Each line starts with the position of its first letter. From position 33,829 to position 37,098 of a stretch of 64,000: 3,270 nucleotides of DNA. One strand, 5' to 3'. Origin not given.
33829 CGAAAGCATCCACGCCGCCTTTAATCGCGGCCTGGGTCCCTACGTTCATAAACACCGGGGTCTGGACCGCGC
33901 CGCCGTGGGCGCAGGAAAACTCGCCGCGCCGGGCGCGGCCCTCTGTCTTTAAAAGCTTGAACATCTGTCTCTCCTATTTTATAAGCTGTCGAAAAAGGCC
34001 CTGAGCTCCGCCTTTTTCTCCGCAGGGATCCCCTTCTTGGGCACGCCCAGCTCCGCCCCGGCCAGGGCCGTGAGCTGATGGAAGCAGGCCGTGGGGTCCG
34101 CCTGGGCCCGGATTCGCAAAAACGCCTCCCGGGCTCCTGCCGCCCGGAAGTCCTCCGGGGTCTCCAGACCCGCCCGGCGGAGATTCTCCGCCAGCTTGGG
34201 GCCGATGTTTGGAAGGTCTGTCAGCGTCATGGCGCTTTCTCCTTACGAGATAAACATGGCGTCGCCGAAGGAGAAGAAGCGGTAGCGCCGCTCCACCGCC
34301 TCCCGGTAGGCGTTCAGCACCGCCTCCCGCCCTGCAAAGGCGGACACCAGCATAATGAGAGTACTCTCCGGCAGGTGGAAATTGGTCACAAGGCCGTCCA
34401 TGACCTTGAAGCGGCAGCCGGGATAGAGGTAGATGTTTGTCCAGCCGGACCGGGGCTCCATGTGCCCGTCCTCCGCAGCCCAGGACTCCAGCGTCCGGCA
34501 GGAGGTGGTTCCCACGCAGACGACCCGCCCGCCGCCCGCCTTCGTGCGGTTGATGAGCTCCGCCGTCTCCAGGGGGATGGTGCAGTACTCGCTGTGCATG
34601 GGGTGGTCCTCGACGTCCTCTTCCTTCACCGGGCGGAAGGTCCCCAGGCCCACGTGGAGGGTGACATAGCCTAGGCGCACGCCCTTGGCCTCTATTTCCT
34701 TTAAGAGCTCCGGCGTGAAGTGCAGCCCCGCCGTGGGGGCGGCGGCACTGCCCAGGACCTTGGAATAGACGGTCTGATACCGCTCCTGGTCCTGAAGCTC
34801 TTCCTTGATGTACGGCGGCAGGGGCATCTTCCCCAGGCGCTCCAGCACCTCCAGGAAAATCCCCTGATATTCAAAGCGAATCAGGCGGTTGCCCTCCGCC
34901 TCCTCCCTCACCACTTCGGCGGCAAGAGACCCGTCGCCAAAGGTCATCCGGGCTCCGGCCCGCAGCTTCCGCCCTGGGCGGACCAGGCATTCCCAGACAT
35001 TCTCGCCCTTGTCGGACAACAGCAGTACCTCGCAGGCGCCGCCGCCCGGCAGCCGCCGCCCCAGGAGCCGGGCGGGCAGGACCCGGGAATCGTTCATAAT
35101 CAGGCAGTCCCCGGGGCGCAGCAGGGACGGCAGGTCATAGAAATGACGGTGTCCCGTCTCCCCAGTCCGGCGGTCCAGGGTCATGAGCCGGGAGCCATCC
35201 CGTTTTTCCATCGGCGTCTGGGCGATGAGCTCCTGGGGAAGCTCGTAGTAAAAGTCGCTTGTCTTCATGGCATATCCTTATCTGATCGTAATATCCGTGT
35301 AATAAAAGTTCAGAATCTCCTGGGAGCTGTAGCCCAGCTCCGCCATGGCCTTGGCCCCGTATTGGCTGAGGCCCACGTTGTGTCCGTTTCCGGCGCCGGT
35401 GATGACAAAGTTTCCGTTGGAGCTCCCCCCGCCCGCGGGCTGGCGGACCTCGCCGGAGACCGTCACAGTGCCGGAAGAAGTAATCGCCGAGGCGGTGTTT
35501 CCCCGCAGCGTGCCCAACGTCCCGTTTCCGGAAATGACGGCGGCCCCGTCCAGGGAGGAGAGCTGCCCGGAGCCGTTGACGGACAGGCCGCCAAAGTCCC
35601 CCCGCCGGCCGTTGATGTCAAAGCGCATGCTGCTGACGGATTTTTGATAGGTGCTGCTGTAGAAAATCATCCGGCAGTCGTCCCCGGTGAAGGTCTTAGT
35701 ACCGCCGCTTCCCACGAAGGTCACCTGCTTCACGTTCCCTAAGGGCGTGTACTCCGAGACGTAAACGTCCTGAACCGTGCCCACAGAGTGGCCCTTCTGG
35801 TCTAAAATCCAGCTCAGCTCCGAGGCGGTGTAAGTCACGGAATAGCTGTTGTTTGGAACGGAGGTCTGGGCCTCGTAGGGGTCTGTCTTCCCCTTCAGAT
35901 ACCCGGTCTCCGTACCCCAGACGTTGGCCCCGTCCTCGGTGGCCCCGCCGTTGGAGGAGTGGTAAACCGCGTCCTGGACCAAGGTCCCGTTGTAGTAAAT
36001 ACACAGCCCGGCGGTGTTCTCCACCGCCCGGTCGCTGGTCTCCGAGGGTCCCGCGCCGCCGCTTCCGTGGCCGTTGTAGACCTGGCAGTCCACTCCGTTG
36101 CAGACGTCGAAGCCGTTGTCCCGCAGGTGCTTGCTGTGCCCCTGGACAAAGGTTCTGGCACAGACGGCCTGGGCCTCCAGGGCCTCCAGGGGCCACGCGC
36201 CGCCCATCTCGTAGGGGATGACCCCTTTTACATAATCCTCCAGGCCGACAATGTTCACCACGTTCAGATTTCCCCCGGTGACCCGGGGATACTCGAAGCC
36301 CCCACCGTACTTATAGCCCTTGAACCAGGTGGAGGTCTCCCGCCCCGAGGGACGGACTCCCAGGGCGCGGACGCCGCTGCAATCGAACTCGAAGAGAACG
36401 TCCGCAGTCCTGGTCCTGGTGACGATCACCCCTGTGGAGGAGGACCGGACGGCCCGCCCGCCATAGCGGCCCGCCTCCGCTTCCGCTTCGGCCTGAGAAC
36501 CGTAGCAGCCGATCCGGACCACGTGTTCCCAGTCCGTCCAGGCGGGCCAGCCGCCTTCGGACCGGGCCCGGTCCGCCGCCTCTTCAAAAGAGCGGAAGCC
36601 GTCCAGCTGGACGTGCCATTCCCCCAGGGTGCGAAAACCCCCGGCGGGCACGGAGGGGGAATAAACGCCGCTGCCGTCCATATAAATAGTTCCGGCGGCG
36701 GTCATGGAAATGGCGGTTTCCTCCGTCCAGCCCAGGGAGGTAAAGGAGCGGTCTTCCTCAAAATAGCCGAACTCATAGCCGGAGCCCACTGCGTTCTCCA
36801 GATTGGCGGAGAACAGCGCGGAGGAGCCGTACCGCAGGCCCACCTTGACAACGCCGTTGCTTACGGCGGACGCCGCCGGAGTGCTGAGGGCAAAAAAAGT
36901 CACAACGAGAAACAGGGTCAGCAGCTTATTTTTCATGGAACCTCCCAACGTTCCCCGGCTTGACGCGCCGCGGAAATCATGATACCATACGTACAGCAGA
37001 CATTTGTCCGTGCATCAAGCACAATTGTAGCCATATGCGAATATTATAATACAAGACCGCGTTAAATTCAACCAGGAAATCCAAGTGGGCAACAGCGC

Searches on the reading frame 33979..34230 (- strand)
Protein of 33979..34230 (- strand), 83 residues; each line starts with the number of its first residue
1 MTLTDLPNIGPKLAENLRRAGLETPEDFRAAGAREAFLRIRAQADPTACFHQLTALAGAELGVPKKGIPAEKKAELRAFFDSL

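Call 37: search_protein_families(library=pfam, max_evalue=0.01, proteins=[window:33979-34230:-])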
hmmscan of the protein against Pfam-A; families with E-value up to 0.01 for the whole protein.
window:33979-34230:- (83 aa): 3 families
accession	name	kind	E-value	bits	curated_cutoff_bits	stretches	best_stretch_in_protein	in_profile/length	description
PF04994.19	TfoX_C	-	5.7e-19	68.5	23.1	1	2-78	4-79/81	TfoX C-terminal domain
PF14520.12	HHH_5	-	1.6e-06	28.9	27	1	2-38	3-38/57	Helix-hairpin-helix domain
PF11731.14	Cdd1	-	3.7e-06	27.5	25.5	1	2-44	7-49/86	Pathogenicity locus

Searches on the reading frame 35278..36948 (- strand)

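Call 38: search_protein_families(library=pfam, proteins=[window:35278-36948:-])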
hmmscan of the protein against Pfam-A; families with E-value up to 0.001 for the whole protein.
window:35278-36948:- (556 aa): 1 family
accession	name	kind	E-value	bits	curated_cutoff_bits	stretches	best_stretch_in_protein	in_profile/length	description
PF08486.15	SpoIID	-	3e-24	85.9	23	1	226-319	3-97/97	Stage II sporulation protein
